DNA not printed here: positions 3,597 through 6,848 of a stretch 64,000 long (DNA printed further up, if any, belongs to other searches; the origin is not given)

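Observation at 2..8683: Seven-gene operon: two ABC permease pairs enclosing an NHL-propeller/TPR surface protein, a Yip1-like membrane protein and a 983-aa secreted protein of unknown function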

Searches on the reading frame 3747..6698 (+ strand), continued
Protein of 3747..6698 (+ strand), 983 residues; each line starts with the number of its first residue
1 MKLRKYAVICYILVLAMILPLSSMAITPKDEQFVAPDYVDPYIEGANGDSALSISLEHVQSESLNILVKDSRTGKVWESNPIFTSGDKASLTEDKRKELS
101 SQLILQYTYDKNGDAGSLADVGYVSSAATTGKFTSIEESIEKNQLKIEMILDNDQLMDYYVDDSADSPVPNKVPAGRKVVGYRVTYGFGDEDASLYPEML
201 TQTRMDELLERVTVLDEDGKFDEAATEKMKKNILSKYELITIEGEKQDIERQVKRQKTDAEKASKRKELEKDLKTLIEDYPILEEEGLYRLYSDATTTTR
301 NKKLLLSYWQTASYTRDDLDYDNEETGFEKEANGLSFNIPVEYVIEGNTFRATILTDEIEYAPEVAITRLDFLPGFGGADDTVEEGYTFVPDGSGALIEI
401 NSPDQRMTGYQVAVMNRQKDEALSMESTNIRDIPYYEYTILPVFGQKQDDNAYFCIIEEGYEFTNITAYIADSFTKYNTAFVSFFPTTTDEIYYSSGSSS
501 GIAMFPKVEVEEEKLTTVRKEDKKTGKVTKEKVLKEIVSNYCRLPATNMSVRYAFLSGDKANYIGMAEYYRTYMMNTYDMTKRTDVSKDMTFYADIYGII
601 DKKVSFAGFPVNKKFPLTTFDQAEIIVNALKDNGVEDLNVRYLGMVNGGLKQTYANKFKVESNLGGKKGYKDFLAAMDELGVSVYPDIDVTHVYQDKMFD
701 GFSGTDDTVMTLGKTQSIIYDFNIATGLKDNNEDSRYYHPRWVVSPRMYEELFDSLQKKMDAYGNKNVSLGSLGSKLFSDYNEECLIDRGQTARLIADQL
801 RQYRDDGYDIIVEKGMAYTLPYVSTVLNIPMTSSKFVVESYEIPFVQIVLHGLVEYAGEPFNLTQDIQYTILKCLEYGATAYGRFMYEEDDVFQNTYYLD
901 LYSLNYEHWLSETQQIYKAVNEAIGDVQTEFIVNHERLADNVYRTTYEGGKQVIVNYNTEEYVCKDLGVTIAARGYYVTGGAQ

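Call 78: find_encoding_contigs(protein=P0013, flank=10000, max_places=1)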
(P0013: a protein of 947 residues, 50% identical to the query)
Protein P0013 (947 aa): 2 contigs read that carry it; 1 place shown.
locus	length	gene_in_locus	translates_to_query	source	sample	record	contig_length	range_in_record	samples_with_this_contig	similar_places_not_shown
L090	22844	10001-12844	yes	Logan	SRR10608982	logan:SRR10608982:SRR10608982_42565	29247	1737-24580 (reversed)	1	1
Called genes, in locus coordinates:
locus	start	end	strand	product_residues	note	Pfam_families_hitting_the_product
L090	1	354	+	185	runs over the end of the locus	PF01381:HTH_3, PF12844:HTH_19, PF13560:HTH_31, PF07883:Cupin_2, PF02311:AraC_binding (weak)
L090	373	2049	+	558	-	PF00501:AMP-binding, PF13193:AMP-binding_C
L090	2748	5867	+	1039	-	PF01547:SBP_bac_1, PF13416:SBP_bac_8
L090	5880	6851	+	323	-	PF00528:BPD_transp_1 (weak)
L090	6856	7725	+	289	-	PF00528:BPD_transp_1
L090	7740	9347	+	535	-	PF01436:NHL (faint)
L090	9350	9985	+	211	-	PF04893:Yip1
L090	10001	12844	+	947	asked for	PF18952:DUF5696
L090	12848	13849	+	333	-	-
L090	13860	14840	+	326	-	PF00528:BPD_transp_1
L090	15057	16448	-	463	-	PF02397:Bac_transf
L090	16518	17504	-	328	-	PF00535:Glycos_transf_2, PF10111:Glyco_tranf_2_2, PF13641:Glyco_tranf_2_3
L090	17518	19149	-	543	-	PF13425:O-antigen_lig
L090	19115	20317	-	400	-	PF13439:Glyco_transf_4 (weak), PF20706:GT4-conflict (weak), PF00534:Glycos_transf_1, PF13692:Glyco_trans_1_4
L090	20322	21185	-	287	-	PF01370:Epimerase, PF04321:RmlD_sub_bind, PF01073:3Beta_HSD, PF02719:Polysacc_synt_2 (weak), PF16363:GDP_Man_Dehyd, PF07993:NAD_binding_4 (weak)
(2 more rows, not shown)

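Call 79: find_encoding_contigs(protein=P0100, flank=10000, max_places=1)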
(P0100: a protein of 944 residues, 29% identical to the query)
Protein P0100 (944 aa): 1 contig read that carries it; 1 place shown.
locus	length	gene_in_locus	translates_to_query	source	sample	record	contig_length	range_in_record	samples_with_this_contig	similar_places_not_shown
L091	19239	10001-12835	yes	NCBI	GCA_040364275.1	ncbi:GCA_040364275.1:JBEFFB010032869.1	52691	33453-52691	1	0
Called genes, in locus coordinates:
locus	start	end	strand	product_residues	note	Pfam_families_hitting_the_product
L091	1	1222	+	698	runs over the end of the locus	PF22422:MGH1-like_GH, PF17389:Bac_rhamnosid6H (weak), PF01204:Trehalase (weak)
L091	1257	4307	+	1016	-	PF02837:Glyco_hydro_2_N (weak), PF22666:Glyco_hydro_2_N2, PF00703:Glyco_hydro_2, PF02836:Glyco_hydro_2_C (weak)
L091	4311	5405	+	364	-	-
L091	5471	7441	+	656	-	PF00544:Pectate_lyase_4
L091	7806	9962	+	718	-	PF01436:NHL (faint), PF08450:SGL (weak), PF17170:DUF5128 (faint), PF04893:Yip1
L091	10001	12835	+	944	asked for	PF18952:DUF5696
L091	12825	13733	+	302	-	PF00528:BPD_transp_1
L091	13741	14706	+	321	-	PF00528:BPD_transp_1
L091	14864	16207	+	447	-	PF01547:SBP_bac_1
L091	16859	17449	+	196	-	PF00754:F5_F8_type_C, PF22633:F5_F8_type_C_2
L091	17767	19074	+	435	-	PF10114:PocR, PF00165:HTH_AraC (weak), PF12833:HTH_18, PF00165:HTH_AraC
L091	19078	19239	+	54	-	?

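Call 81: search_protein_families(library=pfam, proteins=[L034:3768-5069:+, L034:5180-6211:-, L034:13823-15157:+, L034:15194-16495:+, L034:16678-18894:+, L045:2625-4673:+, L045:4842-6806:+, L045:14523-15956:+, L081:1179-4166:+, L081:13623-14915:+], max_evalue=0.001)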
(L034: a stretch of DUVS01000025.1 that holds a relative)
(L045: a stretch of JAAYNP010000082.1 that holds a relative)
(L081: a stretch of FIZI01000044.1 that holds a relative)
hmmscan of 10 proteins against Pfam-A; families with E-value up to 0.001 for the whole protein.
L034:3768-5069:+ (434 aa): 2 families
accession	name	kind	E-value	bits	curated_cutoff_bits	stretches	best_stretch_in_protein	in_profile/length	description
PF09492.16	Pec_lyase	-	7.8e-94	314.6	22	2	46-261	1-217/292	Pectic acid lyase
PF13243.12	SQHop_cyclase_C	-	0.00033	20.3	26.1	0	89-129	246-286/319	Squalene-hopene cyclase C-terminal domain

L034:5180-6211:- (343 aa): 1 family
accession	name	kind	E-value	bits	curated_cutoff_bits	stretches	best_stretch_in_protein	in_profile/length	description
PF01208.23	URO-D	-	1.2e-24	87.5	23.9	1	115-341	123-345/346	Uroporphyrinogen decarboxylase (URO-D)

L034:13823-15157:+ (445 aa): 1 family
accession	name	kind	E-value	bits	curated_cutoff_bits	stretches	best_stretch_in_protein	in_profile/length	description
PF01547.30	SBP_bac_1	-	1.7e-12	48.4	26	1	63-343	11-295/307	Bacterial extracellular solute-binding protein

L034:15194-16495:+ (434 aa): 2 families
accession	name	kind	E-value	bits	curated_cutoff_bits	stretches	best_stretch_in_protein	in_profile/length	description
PF13204.13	Apiosidase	-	3.7e-113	378.8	26.5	1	9-338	1-319/320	Apiosidase-like, catalytic domain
PF12904.13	Collagen_bind_2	-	1.4e-33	115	22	1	341-432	1-92/92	Putative collagen-binding domain of a collagenase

L034:16678-18894:+ (739 aa): 5 families
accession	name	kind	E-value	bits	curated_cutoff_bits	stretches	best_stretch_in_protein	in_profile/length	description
PF03781.23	FGE-sulfatase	-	3.8e-22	79.6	23.3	1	6-114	3-127/255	Sulfatase-modifying factor enzyme 1-like domain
PF13088.12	BNR_2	-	1.6e-15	57.7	31.4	1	281-569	1-277/277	BNR repeat-like domain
PF07661.19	MORN_2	-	2.3e-09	36.9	29.6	1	640-660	1-21/22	MORN repeat variant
PF02012.26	BNR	-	9.3e-06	25.3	27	0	460-469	2-11/12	BNR/Asp-box repeat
PF24316.1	Tli3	-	0.00055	20.7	27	0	512-535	78-101/129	T6SS Tli3 immunity protein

L045:2625-4673:+ (683 aa): 3 families
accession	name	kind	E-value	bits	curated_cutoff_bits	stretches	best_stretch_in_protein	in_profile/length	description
PF14871.12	GHL6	-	6.5e-43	146.6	35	1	36-170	1-132/132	Hypothetical glycosyl hydrolase 6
PF08532.16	Glyco_hydro_42M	-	1e-11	45.2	25.8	1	379-437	38-96/207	Beta-galactosidase trimerisation domain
PF01120.23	Alpha_L_fucos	-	2.9e-05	24.1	25.2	1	32-175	91-216/345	Alpha-L-fucosidase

L045:4842-6806:+ (655 aa): 1 family
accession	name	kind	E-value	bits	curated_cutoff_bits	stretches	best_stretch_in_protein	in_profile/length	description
PF00544.25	Pectate_lyase_4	-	9e-30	104.3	24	1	89-253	29-211/211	Pectate lyase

L045:14523-15956:+ (478 aa): 2 families
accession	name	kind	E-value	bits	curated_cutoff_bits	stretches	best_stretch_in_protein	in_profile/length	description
PF01055.32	Glyco_hydro_31_2nd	-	4.6e-34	118.7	23.5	1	321-477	3-159/328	Glycosyl hydrolases family 31 TIM-barrel domain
PF13802.12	Gal_mutarotas_2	-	1.3e-14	55.4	27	1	207-273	108-180/184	Glycosyl hydrolase 31 N-terminal galactose mutarotase-like domain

L081:1179-4166:+ (996 aa): 1 family
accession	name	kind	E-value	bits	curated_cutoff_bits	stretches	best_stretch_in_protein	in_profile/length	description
PF13385.13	Laminin_G_3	-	5.1e-15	56.3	27.6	1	29-176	11-151/151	Concanavalin A-like lectin/glucanases superfamily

L081:13623-14915:+ (431 aa): 2 families
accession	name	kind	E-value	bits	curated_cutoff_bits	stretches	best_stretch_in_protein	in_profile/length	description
PF13416.11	SBP_bac_8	-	2.6e-19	70.6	27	1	57-343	4-236/279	Bacterial extracellular solute-binding protein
PF01547.30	SBP_bac_1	-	2.5e-18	67.6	26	1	49-327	7-277/307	Bacterial extracellular solute-binding protein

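Call 96: search_dna_similar(query=window:3747-6698:+, collection=plasmids, mode=protein, max_rows=10)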
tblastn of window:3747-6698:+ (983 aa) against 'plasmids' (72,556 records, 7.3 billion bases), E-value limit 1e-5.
Records with a match: 2; places in all: 2; records where one place covers at least 80% of the query: 1.
Best place of each record, by identity: <60% 2.
By first word of the organism name: Butyrivibrio 1; Paenibacillus 1.
By predicted mobility (MOB-suite, as given by PLSDB): non-mobilizable 2.
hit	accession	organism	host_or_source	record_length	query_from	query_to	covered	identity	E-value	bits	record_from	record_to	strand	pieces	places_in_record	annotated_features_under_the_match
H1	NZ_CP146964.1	Butyrivibrio fibrisolvens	Bovinae,Bovine rumen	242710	8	976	92%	27.0%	1e-47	290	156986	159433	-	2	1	DUF5696 domain-containing protein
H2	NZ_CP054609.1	Paenibacillus cellulosilyticus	cell culture,soil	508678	335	983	66%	25.8%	3e-42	176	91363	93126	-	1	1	DUF5696 domain-containing protein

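Call 97: get_annotated_region(hit=H1, flank=11000)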
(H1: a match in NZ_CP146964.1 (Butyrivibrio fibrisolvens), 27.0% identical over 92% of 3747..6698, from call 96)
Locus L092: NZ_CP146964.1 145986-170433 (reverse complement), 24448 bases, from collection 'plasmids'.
description: Butyrivibrio fibrisolvens strain D1 plasmid pNP243, complete sequence
organism: Butyrivibrio fibrisolvens (NCBI taxid 831)
taxonomy: Bacteria; Bacillota; Clostridia; Lachnospirales; Lachnospiraceae; Butyrivibrio; Butyrivibrio fibrisolvens
host: -; source: Bovinae,Bovine rumen; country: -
typing (MOB-suite, as given by PLSDB): non-mobilizable
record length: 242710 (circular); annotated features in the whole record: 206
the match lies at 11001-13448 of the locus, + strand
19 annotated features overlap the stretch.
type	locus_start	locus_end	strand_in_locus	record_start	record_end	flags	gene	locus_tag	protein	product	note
CDS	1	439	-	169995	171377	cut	-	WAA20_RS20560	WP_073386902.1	response regulator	GO:0000160 - phosphorelay signal transduction system [Evidence IEA]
CDS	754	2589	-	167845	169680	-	-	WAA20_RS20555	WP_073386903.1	histidine kinase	GO:0000160 - phosphorelay signal transduction system [Evidence IEA]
CDS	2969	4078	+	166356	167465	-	-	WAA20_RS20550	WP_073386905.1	glycoside hydrolase family 43 protein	-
CDS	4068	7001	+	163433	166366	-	-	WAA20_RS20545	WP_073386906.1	extracellular solute-binding protein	-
CDS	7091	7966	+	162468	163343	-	-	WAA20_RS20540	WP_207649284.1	sugar ABC transporter permease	-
CDS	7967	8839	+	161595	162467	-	-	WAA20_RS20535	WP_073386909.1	carbohydrate ABC transporter permease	GO:0008643 - carbohydrate transport [Evidence IEA]; GO:0055085 - transmembrane transport [Evidence IEA]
CDS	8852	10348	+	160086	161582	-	-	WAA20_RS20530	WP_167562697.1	NHL repeat-containing protein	-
CDS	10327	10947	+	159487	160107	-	-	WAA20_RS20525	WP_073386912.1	YIP1 family protein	-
CDS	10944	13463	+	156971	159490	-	-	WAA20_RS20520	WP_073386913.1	DUF5696 domain-containing protein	-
CDS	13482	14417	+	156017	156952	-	-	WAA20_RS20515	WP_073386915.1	sugar ABC transporter permease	-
CDS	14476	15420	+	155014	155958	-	-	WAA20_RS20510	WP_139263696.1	carbohydrate ABC transporter permease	GO:0008643 - carbohydrate transport [Evidence IEA]; GO:0055085 - transmembrane transport [Evidence IEA]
CDS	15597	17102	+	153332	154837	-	-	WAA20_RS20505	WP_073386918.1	extracellular solute-binding protein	-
CDS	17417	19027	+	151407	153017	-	-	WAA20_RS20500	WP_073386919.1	extracellular solute-binding protein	-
CDS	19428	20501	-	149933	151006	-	-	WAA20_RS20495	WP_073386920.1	J domain-containing protein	-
CDS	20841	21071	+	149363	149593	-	-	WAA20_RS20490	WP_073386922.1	hypothetical protein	-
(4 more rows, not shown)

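Call 98: get_annotated_region(hit=H2, flank=11000)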
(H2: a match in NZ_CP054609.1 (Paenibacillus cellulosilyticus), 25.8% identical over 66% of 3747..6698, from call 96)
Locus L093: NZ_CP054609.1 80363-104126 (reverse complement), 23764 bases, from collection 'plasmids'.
description: Paenibacillus cellulosilyticus strain KACC 14175 plasmid unnamed1, complete sequence
organism: Paenibacillus cellulosilyticus (NCBI taxid 375489)
taxonomy: Bacteria; Bacillota; Bacilli; Bacillales; Paenibacillaceae; Paenibacillus; Paenibacillus cellulosilyticus
host: -; source: cell culture,soil; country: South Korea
typing (MOB-suite, as given by PLSDB): non-mobilizable
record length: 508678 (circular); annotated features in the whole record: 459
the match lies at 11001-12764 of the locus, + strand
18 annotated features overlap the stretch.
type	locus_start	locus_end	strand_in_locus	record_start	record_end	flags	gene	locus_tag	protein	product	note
CDS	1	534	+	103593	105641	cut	recG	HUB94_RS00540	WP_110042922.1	ATP-dependent DNA helicase RecG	GO:0006310 - DNA recombination [Evidence IEA]; GO:0006281 - DNA repair [Evidence IEA]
CDS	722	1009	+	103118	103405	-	-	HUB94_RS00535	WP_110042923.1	stage VI sporulation protein F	-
CDS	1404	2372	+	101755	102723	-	-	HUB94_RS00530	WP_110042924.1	aldo/keto reductase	-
CDS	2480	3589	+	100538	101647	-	ugpC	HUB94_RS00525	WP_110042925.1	sn-glycerol-3-phosphate ABC transporter ATP-binding protein UgpC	-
CDS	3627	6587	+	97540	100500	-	-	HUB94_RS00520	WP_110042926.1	extracellular solute-binding protein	-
CDS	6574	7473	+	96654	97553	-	-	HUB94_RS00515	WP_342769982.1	sugar ABC transporter permease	-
CDS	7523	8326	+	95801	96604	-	-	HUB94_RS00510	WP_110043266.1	carbohydrate ABC transporter permease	GO:0008643 - carbohydrate transport [Evidence IEA]; GO:0055085 - transmembrane transport [Evidence IEA]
CDS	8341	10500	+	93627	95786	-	-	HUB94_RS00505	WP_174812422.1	YIP1 family protein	-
CDS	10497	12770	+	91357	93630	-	-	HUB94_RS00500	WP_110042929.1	DUF5696 domain-containing protein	-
CDS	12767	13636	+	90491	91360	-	-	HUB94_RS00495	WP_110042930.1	sugar ABC transporter permease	-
CDS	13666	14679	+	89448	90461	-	-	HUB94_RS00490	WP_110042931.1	carbohydrate ABC transporter permease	GO:0008643 - carbohydrate transport [Evidence IEA]; GO:0055085 - transmembrane transport [Evidence IEA]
CDS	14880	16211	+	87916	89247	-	-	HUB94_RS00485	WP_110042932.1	LLM class flavin-dependent oxidoreductase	-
CDS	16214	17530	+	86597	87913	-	-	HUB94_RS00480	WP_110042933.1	LLM class flavin-dependent oxidoreductase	-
CDS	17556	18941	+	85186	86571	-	-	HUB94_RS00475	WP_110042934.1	extracellular solute-binding protein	-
CDS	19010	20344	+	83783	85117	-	-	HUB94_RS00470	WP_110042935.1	LLM class flavin-dependent oxidoreductase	-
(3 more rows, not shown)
